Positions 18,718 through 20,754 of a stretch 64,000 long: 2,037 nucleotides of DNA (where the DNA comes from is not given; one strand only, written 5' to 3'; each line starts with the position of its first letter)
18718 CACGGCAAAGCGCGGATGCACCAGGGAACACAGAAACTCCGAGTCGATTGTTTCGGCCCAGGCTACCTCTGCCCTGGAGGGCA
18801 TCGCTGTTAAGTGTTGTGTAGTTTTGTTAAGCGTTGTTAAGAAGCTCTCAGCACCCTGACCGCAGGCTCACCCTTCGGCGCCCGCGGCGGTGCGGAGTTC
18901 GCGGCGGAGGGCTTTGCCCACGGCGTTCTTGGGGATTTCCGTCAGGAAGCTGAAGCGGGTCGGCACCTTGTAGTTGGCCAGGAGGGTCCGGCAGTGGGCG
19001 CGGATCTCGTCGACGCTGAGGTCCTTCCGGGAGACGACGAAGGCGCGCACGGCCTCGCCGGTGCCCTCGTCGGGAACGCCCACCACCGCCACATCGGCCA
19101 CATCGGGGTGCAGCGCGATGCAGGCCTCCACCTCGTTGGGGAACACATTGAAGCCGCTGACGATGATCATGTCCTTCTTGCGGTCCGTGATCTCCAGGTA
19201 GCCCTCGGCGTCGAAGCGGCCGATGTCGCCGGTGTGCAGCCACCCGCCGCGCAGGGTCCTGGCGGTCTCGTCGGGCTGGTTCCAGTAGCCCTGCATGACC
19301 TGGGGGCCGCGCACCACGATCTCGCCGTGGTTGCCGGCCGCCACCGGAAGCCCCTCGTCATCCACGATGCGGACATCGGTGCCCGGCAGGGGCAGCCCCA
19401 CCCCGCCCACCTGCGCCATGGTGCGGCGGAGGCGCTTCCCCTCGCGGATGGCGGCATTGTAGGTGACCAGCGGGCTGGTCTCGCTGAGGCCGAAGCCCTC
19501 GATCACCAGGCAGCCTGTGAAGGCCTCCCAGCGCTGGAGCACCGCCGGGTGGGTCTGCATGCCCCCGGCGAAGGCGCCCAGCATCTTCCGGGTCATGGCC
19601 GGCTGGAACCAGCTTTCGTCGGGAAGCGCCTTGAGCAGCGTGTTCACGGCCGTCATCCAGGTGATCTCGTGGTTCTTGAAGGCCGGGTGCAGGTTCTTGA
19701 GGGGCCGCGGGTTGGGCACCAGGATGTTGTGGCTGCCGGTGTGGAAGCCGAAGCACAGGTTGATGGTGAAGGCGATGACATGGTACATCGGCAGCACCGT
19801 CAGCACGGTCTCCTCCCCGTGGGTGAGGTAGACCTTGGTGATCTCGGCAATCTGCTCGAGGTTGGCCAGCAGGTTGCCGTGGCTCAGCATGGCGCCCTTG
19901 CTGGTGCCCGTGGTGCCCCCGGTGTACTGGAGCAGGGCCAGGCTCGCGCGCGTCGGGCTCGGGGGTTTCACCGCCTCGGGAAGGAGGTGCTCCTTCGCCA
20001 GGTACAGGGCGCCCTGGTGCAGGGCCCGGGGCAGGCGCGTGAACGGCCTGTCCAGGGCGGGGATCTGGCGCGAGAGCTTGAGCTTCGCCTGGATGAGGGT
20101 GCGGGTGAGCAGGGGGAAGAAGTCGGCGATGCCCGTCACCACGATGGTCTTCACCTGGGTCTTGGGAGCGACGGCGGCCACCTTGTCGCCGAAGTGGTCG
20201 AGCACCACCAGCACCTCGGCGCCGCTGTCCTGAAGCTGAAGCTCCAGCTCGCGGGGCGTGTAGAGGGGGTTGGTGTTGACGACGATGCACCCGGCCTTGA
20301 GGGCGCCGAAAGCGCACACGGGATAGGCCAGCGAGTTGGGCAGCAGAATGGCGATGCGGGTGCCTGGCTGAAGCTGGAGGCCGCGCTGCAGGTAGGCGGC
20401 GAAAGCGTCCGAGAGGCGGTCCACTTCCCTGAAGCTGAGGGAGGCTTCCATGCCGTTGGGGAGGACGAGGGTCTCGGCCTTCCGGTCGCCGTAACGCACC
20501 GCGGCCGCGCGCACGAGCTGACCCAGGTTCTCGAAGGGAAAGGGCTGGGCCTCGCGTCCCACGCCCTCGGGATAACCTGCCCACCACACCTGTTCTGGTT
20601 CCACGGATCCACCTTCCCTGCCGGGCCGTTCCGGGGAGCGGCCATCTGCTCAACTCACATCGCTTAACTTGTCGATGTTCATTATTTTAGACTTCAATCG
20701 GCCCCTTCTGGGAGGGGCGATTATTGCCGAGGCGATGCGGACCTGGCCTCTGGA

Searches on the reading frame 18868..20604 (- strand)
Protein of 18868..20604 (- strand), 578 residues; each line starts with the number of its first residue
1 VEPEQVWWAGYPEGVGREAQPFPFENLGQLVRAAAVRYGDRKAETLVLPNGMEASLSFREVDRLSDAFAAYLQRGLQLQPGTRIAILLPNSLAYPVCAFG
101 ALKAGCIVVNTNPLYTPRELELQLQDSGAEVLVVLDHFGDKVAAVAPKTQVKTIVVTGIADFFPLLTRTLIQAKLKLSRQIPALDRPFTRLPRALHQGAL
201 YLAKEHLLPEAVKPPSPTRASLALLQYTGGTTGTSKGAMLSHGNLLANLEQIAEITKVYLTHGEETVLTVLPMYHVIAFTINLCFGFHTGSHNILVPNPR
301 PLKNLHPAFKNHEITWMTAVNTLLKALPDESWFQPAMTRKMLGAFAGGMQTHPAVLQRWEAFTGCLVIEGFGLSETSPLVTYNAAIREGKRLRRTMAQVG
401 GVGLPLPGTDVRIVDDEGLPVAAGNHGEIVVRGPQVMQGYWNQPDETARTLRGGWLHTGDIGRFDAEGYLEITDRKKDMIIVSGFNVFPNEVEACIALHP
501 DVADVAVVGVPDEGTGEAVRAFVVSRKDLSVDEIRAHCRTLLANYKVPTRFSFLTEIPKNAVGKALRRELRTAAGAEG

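Call 54: search_protein_families(library=pfam, proteins=[window:18868-20604:-], max_evalue=0.001)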
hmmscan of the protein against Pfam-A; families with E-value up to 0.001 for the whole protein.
window:18868-20604:- (578 aa): 2 families
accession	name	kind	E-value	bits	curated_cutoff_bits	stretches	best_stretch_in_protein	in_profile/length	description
PF00501.34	AMP-binding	-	1.3e-81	274.8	29.9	1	35-441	5-384/384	AMP-binding enzyme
PF13193.12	AMP-binding_C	-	1.3e-19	71.3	24.5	1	491-564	1-76/76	AMP-binding enzyme C-terminal domain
